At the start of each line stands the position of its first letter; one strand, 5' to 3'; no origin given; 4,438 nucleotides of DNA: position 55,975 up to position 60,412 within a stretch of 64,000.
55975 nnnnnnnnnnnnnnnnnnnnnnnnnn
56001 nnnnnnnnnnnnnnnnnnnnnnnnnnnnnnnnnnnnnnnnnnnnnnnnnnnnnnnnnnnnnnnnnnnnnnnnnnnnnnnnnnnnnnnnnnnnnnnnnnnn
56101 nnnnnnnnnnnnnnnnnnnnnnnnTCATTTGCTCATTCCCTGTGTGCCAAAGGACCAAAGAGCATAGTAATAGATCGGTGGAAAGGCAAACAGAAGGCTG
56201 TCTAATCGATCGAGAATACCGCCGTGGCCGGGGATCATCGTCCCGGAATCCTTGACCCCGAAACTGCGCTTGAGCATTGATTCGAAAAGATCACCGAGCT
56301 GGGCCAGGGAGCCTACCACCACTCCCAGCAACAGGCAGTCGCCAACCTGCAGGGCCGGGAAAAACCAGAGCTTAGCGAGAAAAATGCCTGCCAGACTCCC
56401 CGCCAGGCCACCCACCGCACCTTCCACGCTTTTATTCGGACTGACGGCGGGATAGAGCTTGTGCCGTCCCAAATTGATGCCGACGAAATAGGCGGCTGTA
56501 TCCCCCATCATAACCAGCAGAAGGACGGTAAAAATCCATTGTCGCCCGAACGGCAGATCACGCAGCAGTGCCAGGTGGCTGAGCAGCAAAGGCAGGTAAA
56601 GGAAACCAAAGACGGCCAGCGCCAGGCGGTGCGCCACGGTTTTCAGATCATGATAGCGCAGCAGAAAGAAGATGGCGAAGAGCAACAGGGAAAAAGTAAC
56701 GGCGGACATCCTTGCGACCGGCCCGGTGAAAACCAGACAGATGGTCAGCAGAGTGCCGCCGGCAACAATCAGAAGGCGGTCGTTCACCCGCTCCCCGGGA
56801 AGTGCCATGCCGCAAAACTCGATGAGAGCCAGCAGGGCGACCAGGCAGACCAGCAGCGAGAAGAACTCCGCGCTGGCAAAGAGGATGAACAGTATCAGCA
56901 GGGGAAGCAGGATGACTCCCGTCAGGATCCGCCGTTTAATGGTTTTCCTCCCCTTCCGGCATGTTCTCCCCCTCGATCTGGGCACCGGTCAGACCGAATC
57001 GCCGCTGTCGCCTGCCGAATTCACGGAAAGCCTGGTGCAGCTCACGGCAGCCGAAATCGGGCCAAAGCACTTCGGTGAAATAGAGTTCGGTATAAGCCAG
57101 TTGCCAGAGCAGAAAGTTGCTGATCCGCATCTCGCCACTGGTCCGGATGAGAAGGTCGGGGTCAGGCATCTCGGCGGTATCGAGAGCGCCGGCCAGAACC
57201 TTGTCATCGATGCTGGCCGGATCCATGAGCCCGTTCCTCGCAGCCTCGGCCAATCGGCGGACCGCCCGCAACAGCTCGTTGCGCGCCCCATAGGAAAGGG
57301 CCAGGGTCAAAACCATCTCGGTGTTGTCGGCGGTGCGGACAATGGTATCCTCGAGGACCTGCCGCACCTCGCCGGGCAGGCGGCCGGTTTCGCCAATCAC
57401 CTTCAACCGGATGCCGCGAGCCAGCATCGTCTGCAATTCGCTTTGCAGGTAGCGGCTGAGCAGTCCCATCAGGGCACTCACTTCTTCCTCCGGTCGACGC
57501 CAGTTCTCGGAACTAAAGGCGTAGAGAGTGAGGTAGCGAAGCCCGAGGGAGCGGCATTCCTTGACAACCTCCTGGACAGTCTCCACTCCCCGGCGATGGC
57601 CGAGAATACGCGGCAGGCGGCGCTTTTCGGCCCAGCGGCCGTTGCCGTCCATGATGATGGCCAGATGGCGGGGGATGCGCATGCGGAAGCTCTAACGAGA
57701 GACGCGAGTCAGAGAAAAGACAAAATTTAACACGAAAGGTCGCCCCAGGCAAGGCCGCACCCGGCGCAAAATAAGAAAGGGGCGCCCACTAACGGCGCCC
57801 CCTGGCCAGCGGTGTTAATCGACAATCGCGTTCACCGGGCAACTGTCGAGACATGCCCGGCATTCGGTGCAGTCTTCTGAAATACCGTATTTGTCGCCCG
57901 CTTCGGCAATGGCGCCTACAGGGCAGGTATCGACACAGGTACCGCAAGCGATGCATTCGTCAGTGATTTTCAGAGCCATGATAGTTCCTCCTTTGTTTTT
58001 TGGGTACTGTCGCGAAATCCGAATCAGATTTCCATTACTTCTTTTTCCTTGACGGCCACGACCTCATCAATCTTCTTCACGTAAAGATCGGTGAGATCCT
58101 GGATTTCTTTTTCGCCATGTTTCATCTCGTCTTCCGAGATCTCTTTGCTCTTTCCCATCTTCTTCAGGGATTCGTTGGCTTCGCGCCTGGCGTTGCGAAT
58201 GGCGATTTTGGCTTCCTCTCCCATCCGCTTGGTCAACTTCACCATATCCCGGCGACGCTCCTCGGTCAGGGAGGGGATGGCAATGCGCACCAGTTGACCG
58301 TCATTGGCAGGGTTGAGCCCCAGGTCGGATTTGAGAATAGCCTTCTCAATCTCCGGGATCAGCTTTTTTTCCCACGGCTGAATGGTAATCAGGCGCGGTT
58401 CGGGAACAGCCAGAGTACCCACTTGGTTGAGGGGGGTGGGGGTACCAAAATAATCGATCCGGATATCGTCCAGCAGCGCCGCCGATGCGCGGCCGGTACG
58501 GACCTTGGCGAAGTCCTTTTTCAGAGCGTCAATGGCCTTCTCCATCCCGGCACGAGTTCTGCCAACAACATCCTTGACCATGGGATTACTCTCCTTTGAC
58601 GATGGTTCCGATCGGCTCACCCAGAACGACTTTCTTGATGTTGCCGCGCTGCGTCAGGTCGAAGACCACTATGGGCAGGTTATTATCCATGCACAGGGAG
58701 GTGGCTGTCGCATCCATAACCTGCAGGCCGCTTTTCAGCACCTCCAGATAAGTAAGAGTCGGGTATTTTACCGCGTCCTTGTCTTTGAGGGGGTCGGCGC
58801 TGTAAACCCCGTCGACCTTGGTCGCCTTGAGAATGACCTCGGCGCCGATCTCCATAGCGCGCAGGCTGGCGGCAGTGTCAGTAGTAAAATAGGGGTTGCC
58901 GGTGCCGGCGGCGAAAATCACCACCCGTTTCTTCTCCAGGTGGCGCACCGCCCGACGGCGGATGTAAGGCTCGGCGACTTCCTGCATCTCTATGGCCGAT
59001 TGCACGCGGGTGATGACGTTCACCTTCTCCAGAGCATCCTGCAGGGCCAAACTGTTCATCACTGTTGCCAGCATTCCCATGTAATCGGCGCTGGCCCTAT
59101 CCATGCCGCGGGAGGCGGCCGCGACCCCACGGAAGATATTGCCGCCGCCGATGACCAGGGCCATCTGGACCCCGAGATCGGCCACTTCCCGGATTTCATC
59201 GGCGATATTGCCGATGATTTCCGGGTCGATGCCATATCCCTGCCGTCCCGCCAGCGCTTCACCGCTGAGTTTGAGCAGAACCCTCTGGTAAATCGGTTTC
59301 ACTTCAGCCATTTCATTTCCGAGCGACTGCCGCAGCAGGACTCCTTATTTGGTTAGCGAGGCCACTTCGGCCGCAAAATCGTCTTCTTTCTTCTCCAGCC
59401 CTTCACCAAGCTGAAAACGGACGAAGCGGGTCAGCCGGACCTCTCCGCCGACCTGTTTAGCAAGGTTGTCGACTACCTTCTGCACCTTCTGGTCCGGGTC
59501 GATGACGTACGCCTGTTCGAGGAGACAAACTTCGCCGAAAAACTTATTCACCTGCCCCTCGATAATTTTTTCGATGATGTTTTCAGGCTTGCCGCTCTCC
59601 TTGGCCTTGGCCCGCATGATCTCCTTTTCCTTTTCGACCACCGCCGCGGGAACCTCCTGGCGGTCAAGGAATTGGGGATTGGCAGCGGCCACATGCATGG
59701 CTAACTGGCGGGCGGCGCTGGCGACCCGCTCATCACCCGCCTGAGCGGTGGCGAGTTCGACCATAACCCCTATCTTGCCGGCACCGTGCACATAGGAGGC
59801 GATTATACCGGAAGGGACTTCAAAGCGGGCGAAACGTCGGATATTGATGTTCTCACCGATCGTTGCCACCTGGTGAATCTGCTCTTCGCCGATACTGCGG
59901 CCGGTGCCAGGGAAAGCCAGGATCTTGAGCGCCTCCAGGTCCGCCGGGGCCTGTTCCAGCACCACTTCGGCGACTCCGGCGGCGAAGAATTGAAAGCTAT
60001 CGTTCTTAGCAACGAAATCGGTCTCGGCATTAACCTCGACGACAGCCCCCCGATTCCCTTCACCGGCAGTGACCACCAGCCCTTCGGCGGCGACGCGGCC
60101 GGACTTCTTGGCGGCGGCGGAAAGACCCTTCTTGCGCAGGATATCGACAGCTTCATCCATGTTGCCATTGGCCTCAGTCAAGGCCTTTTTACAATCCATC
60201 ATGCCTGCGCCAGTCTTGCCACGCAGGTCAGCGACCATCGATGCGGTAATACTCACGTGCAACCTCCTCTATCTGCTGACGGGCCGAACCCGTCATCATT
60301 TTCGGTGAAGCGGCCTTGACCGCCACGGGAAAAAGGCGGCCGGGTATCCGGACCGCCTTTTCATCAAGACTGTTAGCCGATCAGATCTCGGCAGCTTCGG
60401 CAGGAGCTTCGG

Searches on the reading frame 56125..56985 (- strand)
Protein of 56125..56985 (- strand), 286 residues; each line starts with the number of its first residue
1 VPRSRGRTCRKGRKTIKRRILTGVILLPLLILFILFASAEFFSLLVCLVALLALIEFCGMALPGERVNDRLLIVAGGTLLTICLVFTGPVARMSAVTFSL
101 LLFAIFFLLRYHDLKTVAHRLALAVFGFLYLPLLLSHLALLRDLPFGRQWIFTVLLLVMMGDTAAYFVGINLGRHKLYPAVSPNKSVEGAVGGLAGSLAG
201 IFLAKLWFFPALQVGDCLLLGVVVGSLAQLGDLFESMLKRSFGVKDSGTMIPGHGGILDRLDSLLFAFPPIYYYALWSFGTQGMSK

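Call 44: search_protein_families(library=pfam, proteins=[window:56125-56985:-], max_evalue=0.00001)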
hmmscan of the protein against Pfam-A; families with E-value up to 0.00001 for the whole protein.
window:56125-56985:- (286 aa): 1 family
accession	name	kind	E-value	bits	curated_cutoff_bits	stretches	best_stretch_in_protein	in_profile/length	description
PF01148.25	CTP_transf_1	-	1.7e-61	208.8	24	1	17-275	1-261/264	Cytidylyltransferase family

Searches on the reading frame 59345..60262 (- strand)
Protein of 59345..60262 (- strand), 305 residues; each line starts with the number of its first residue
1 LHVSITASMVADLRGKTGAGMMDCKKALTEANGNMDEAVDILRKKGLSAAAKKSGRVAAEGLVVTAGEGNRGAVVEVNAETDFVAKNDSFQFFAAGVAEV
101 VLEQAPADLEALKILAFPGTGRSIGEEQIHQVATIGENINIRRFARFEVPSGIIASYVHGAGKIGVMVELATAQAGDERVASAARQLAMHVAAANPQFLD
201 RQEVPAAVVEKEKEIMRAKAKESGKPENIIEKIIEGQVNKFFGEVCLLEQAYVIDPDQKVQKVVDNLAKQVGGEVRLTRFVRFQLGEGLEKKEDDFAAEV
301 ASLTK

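Call 44: search_protein_families(library=pfam, proteins=[window:59345-60262:-], max_evalue=0.00001)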
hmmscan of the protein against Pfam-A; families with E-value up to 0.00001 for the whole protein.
window:59345-60262:- (305 aa): 1 family
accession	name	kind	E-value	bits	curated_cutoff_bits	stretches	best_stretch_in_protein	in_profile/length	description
PF00889.24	EF_TS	-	3.8e-74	249.1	27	1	72-287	1-204/204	Elongation factor TS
